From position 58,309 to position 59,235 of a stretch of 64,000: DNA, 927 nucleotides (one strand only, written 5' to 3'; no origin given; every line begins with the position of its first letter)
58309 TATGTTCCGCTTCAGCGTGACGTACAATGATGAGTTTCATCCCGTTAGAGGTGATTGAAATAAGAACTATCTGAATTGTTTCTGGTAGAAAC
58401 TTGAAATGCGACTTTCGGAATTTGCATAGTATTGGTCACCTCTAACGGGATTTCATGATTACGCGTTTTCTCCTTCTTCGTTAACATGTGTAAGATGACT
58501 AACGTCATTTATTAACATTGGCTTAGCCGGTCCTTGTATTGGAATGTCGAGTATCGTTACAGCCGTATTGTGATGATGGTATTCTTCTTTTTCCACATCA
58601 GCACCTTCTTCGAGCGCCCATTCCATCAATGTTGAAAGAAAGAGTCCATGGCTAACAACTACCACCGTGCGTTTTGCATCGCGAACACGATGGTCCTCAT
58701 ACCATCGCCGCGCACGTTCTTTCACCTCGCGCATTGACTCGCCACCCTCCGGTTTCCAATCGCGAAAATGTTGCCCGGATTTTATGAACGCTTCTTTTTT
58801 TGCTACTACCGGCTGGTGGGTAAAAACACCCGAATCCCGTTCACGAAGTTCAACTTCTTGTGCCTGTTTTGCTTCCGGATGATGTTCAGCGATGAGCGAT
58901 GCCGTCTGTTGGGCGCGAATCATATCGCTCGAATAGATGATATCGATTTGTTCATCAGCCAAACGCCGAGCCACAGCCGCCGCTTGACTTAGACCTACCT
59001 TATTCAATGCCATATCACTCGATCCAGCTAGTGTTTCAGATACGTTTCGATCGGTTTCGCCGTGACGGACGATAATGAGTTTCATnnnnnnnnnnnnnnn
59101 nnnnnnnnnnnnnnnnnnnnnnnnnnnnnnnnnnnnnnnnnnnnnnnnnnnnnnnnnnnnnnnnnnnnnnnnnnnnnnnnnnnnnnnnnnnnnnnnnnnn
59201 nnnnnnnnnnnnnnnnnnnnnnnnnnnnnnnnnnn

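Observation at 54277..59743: fusA and tuf are separated by about 5.4 kb: a LigT-like 2H phosphoesterase with two tandem histidine phosphatases (candidate RNA-end processing module) plus a membrane/Zn-ribbon block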

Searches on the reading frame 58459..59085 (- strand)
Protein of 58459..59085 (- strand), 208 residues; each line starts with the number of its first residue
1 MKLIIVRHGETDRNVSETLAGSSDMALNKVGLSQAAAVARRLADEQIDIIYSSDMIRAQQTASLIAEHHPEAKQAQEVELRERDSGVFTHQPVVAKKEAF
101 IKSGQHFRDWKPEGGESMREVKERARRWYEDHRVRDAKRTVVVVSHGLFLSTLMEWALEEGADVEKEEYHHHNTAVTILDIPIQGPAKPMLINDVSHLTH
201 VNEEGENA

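Call 3: search_protein_families(library=pfam, proteins=[window:58459-59085:-], max_evalue=0.1)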
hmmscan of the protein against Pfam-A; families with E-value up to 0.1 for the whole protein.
window:58459-59085:- (208 aa): 1 family
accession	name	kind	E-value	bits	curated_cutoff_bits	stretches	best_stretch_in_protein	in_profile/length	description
PF00300.27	His_Phos_1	-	2.1e-43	148.7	21.7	1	3-184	1-184/194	Histidine phosphatase superfamily (branch 1)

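Call 5: search_protein_families(library=ncbifam, proteins=[window:58459-59085:-], max_evalue=0.01)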
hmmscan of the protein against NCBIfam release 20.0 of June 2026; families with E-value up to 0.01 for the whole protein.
window:58459-59085:- (208 aa): 21 families
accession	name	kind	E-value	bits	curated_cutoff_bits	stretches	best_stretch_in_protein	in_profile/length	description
NF005567.0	PRK07238.1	equivalog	5.7e-27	95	326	1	2-198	179-377/378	bifunctional RNase H/acid phosphatase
TIGR03162.1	ribazole_cobC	equivalog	1.4e-24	86.5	162.9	1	3-160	1-158/176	alpha-ribazole phosphatase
NF002901.0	PRK03482.1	equivalog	1.6e-20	73.7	261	1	3-162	4-166/215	2,3-diphosphoglycerate-dependent phosphoglycerate mutase GpmB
NF011580.0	PRK15004.1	equivalog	4.2e-20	72.6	250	1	1-155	1-158/203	adenosylcobalamin/alpha-ribazole phosphatase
NF045917.1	PhserinePhPspA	equivalog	1.7e-19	70.4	350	1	1-154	2-158/211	phosphoserine phosphatase PspA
TIGR03848.1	MSMEG_4193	subfamily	4.4e-18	65.5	203.85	1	3-153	2-159/204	MSMEG_4193 family putative phosphomutase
NF002339.0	PRK01295.1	equivalog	8.6e-15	54.7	316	1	3-154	5-166/206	2,3-bisphosphoglycerate-dependent phosphoglycerate mutase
NF038349.1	dPGM_arch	equivalog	6.6e-14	52.2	225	1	4-156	2-147/194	2,3-diphosphoglycerate-dependent phosphoglycerate mutase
NF002217.0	PRK01112.1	equivalog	1.9e-13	50.3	320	1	2-73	3-74/228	2,3-bisphosphoglycerate-dependent phosphoglycerate mutase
TIGR01258.1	pgm_1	subfamily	2.4e-11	43.5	81.7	1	1-86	1-90/245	2,3-bisphosphoglycerate-dependent phosphoglycerate mutase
NF009993.0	PRK13462.1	equivalog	5.9e-10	39.1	226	1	2-155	7-156/203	acid phosphatase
NF010718.0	PRK14120.1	equivalog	1.7e-09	37.3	366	1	2-68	6-74/249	phosphoglyceromutase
NF009994.0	PRK13463.1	equivalog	4.8e-09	36.3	277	1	4-96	6-97/203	phosphoserine phosphatase 1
NF010713.0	PRK14115.1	equivalog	1.4e-08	34.3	305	1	1-69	2-72/248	2,3-diphosphoglycerate-dependent phosphoglycerate mutase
TIGR00249.1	sixA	equivalog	1.5e-08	34.6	74.5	1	1-74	1-71/154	phosphohistidine phosphatase SixA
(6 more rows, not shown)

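Call 14: list_cluster_members(proteins=[P0001, window:58459-59085:-, window:57728-58348:-, window:56093-57115:-, window:57119-57607:-, window:61834-62676:-, window:59744-61822:-])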
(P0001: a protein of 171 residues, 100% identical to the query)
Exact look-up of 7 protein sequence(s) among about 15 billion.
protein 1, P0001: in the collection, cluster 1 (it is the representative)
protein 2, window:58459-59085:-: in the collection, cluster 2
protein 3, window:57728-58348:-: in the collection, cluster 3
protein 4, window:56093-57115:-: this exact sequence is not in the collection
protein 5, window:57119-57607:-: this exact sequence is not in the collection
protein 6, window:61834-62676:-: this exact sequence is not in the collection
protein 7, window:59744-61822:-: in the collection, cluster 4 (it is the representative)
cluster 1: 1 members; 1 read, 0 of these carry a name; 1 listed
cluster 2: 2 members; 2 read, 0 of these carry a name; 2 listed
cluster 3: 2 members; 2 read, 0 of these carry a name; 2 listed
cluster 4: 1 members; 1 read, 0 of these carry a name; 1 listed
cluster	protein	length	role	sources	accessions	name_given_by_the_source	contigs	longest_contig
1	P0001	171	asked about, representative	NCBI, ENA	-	-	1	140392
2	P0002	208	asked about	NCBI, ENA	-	-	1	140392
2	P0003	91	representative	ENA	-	-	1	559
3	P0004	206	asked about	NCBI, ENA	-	-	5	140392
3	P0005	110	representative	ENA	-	-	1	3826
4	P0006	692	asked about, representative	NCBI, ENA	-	-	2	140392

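Call 32: search_solved_structures(query=window:58459-59085:-, max_evalue=0.00001)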
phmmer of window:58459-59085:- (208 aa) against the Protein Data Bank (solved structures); distinct sequences matched with E-value up to 0.00001: 41.
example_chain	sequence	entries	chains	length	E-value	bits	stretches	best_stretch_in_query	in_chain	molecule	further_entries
4ij5_A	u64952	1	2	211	5.2e-14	55.8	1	1-152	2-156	Phosphoserine phosphatase 1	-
3e9c_A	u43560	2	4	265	5.8e-14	55.7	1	3-128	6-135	Zgc:56074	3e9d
1h2e_A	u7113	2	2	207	1e-12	51.6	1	3-203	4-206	PHOSPHATASE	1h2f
4ij6_A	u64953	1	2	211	1.3e-12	51.3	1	1-152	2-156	Phosphoserine phosphatase 1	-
3e9e_A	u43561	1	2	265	1.4e-12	51.2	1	3-128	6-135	Zgc:56074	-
6s2q_A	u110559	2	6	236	6.1e-12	49.1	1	2-151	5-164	Glucosyl-3-phosphoglycerate phosphatase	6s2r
4pz9_A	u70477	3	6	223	6.1e-12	49.1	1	2-151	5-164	Glucosyl-3-phosphoglycerate phosphatase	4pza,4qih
1ebb_A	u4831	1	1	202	7.7e-12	48.8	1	3-198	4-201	PHOSPHATASE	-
5zkk_A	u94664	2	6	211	6.6e-10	42.5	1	2-181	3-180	Phosphoglycerate mutase family protein, putative | Phosphoglycerate mutase family protein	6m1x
3dcy_A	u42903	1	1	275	1.9e-09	41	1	3-130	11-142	REGULATOR PROTEIN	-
1fzt_A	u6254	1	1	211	7.4e-09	39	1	3-154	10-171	PHOSPHOGLYCERATE MUTASE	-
5zr2_A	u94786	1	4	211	1.7e-08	37.9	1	2-181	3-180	Phosphoglycerate mutase family protein, putative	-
5um0_A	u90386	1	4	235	5.9e-08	36.1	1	1-86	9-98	2,3-bisphosphoglycerate-dependent phosphoglycerate mutase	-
3r7a_A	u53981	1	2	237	9.4e-08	35.4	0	3-91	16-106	Phosphoglycerate mutase, putative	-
6nru_A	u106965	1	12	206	1.8e-07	34.5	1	1-154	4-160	CobC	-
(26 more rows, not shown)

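Call 97: search_solved_structures(query=A5, max_evalue=0.000001)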
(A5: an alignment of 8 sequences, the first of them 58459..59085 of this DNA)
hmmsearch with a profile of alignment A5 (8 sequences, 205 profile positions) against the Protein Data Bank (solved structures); distinct sequences matched with E-value up to 0.000001: 90 (the best 60 are shown).
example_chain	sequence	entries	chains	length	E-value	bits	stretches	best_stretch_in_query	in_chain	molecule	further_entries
4ij5_A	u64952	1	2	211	1.2e-35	126.2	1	2-200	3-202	Phosphoserine phosphatase 1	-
1h2e_A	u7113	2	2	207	1.5e-34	122.5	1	3-202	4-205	PHOSPHATASE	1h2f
4ij6_A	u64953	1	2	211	3.3e-34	121.4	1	2-200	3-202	Phosphoserine phosphatase 1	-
3e9c_A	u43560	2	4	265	6.9e-34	120.4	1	3-136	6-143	Zgc:56074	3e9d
1ebb_A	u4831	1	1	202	1.6e-33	119.2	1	3-199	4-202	PHOSPHATASE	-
3e9e_A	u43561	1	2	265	1.9e-32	115.6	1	3-136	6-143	Zgc:56074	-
3dcy_A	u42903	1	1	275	1.2e-28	103.3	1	3-134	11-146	REGULATOR PROTEIN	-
5zkk_A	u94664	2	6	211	5.8e-27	97.8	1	2-202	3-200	Phosphoglycerate mutase family protein, putative | Phosphoglycerate mutase family protein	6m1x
6nru_A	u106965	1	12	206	7e-27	97.5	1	1-193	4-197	CobC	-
6e4b_A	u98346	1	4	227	6.8e-26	94.3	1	1-193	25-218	Adenosylcobalamin/alpha-ribazole phosphatase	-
5zr2_A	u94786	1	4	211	1.7e-25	93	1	2-202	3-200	Phosphoglycerate mutase family protein, putative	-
1fzt_A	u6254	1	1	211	9.2e-25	90.6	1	3-157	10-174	PHOSPHOGLYCERATE MUTASE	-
4pz9_A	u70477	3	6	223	4.3e-24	88.4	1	2-159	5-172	Glucosyl-3-phosphoglycerate phosphatase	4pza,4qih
6s2q_A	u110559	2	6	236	5e-24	88.2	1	2-159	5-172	Glucosyl-3-phosphoglycerate phosphatase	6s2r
9mmh_A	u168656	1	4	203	7.9e-24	87.5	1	2-198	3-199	Phosphoglycerate mutase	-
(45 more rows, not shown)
